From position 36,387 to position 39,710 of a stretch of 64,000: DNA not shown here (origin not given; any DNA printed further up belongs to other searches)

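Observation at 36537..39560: Two complete GspE/PilB secretion-ATPase cores fused in tandem (1007 aa)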

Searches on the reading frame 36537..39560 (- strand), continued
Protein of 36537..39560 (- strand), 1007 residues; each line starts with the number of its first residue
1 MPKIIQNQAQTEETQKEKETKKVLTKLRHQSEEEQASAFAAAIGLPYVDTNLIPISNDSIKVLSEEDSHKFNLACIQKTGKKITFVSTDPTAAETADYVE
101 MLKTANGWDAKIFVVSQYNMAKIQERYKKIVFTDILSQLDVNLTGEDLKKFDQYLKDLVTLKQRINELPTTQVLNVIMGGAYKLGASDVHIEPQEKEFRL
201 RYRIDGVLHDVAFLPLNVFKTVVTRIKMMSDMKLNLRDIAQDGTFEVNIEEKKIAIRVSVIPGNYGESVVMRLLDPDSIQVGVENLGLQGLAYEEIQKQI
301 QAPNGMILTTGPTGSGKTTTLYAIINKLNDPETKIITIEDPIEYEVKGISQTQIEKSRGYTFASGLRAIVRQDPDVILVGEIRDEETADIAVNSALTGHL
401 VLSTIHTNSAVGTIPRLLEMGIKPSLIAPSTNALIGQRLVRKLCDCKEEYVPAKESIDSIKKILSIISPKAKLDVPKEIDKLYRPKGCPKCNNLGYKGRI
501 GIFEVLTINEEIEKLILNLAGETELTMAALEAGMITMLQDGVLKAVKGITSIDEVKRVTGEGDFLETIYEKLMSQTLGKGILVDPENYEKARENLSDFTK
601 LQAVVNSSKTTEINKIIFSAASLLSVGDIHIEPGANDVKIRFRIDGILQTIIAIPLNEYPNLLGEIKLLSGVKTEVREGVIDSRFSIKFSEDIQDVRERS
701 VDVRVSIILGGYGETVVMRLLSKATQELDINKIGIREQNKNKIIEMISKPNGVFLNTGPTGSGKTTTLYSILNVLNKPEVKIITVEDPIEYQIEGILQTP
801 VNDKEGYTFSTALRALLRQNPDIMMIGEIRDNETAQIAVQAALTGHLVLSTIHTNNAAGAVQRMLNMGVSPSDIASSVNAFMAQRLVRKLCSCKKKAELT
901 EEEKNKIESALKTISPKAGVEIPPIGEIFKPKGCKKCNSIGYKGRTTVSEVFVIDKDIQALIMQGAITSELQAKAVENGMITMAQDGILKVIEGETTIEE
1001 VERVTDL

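Call 48: predict_structure(alignment_id=A1)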
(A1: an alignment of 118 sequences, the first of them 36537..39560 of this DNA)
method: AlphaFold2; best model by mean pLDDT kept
length: 1007 residues; sequences in the alignment: 118
mean_pLDDT: 77.7   pTM: 0.45
mean pLDDT of the five models: 77.7, 77.6, 76.3, 73.1, 73.1
residues with pLDDT >= 90: 169; 70-90: 596; 50-70: 185; < 50: 57
segments of 3 or more residues with pLDDT < 50: 1-13, 23-30, 129-151, 572-578, 787-789
pLDDT, mean of each block of 10 residues (from residue 1): 29 52 45 75 79 67 82 84 87 86 84 86 67 36 37 64 79 81 78 87 69 83 86 81 77 78 86 71 79 87 84 77 77 60 56 55 56 64 83 84 88 91 91 91 86 75 77 80 79 74 91 89 83 88 91 82 59 44 87 85 86 88 83 87 76 86 78 53 73 75 75 81 65 88 90 86 81 76 58 55 55 66 78 86 88 88 91 92 91 88 88 88 84 80 88 93 91 93 93 90 86
secondary structure, 60 per line:
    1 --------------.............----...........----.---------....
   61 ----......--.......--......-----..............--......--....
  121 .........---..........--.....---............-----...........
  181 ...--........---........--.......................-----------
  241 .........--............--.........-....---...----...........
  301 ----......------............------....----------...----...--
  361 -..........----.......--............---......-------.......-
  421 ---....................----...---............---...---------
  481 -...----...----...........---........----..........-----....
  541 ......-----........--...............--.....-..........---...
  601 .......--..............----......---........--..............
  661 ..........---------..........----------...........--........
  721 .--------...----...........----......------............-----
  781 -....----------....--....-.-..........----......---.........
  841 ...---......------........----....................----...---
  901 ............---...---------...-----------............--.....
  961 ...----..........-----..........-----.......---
elements in order (helices of 4 or more, strands of 3 or more residues): H15-27 H32-42 H57-60 H65-70 E73-79 E82-87 H93-106 E109-114 H117-129 H133-142 H145-149 H153-164 H170-183 E186-193 E197-204 E207-215 H216-229 E241-249 E252-263 E266-274 H276-279 H290-300 E305-310 H317-328 E335-338 E349-351 H362-371 E376-382 H385-396 E400-405 H413-419 H424-430 E431-443 E448-450 H454-465 E482-484 E496-506 H510-517 H522-531 H537-546 H552-559 H562-576 E579-583 H585-594 H598-607 H610-623 E628-633 E637-644 E647-655 H656-670 E680-689 E700-710 E713-721 H737-747 E752-757 H764-775 E782-785 E796-799 H809-818 E823-828 H832-843 E847-852 H859-866 H871-877 E878-890 E895-897 H901-912 E928-930 E942-953 H956-963 H968-977 H983-992 H998-1004
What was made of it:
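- On PilB (type IV pilus extension motor), functional membership: The AF2 monomer gives only pTM 0.45 (call 48); no multimer prediction or experiment was available
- The AF2 monomer has pTM 0.45, so the relative position of the cores is undetermined (call 48). The AF2 monomer does not fix the inter-core geometry (pTM 0.45, call 48).
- Tried and rejected: The domains are good, but pTM 0.45 gives no inter-core geometry (call 48).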

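Call 49: list_cluster_members(proteins=[P0001, P0129, P0130, P0137, P0131, P0132, P0136, P0301, P0380])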
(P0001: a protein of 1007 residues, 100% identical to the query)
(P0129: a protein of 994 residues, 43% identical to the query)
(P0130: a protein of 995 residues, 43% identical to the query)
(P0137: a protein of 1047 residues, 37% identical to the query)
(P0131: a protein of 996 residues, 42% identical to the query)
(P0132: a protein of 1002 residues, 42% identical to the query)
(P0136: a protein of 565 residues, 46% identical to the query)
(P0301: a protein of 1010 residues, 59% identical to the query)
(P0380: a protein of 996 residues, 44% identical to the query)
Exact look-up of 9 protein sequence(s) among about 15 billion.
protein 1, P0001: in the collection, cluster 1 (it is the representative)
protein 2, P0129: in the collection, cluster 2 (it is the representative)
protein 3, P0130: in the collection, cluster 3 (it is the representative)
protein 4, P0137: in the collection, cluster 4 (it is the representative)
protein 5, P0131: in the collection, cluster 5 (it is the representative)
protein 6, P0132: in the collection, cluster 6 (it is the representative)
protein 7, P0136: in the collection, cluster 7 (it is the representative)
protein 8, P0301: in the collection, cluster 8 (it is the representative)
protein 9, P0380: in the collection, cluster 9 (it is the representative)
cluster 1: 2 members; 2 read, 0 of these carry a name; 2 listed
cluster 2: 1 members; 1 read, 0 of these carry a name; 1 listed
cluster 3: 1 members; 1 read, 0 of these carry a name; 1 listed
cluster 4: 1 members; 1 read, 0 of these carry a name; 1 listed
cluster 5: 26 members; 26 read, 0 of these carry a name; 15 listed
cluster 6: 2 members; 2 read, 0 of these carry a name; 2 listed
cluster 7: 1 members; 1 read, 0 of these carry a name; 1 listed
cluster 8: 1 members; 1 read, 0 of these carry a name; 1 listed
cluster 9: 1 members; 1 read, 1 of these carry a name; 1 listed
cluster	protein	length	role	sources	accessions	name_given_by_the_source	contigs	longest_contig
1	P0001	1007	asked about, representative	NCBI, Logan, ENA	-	-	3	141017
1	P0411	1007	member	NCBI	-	-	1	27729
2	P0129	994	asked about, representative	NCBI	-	-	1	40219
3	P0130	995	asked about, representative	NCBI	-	-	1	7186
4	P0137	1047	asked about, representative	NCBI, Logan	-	-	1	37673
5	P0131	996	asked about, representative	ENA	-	-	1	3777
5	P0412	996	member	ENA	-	-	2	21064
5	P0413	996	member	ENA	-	-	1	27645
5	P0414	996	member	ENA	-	-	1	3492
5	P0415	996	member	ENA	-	-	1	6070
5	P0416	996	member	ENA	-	-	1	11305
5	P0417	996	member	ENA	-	-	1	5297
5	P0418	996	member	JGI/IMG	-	-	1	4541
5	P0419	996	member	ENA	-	-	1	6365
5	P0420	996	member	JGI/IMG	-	-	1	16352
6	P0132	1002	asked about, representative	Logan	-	-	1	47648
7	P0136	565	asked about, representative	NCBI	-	-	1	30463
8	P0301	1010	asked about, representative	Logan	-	-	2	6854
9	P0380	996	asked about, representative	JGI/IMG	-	type IV pilus assembly protein PilB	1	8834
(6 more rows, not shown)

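Call 50: find_encoding_contigs(protein=P0137, flank=10000, max_places=1)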
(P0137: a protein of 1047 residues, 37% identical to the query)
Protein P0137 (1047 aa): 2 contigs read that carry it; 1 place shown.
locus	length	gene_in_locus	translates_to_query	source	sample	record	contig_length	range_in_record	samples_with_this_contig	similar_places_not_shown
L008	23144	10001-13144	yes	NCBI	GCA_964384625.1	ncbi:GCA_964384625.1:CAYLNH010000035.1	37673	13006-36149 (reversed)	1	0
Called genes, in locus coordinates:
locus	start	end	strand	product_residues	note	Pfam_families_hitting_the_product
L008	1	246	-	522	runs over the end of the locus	PF00884:Sulfatase, PF01663:Phosphodiest (faint), PF16347:SGSH_C (weak)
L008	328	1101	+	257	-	PF03629:SASA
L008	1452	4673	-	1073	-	PF06452:CBM9_1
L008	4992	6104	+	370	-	PF01168:Ala_racemase_N, PF00842:Ala_racemase_C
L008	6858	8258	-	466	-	PF00884:Sulfatase, PF01663:Phosphodiest (faint), PF02995:DUF229 (faint), PF16347:SGSH_C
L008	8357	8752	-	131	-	-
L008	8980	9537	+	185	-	PF07638:Sigma70_ECF, PF04542:Sigma70_r2, PF08281:Sigma70_r4_2, PF04545:Sigma70_r4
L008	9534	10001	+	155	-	PF13490:zf-HC2 (weak), PF12728:HTH_17 (weak)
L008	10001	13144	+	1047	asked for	PF00482:T2SSF (weak), PF13191:AAA_16 (faint), PF00482:T2SSF, PF00437:T2SSE, PF13401:AAA_22 (faint), PF20720:nSTAND3 (faint), PF25199:nSTAND_NTPase5 (faint), PF00437:T2SSE, +1 more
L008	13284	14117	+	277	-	-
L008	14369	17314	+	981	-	-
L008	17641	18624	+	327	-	PF20030:bpMoxR, PF07726:AAA_3, PF07728:AAA_5, PF17863:AAA_lid_2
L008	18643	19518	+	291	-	PF01882:DUF58, PF13519:VWA_2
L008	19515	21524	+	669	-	PF07584:BatA (weak), PF13519:VWA_2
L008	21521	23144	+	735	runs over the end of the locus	-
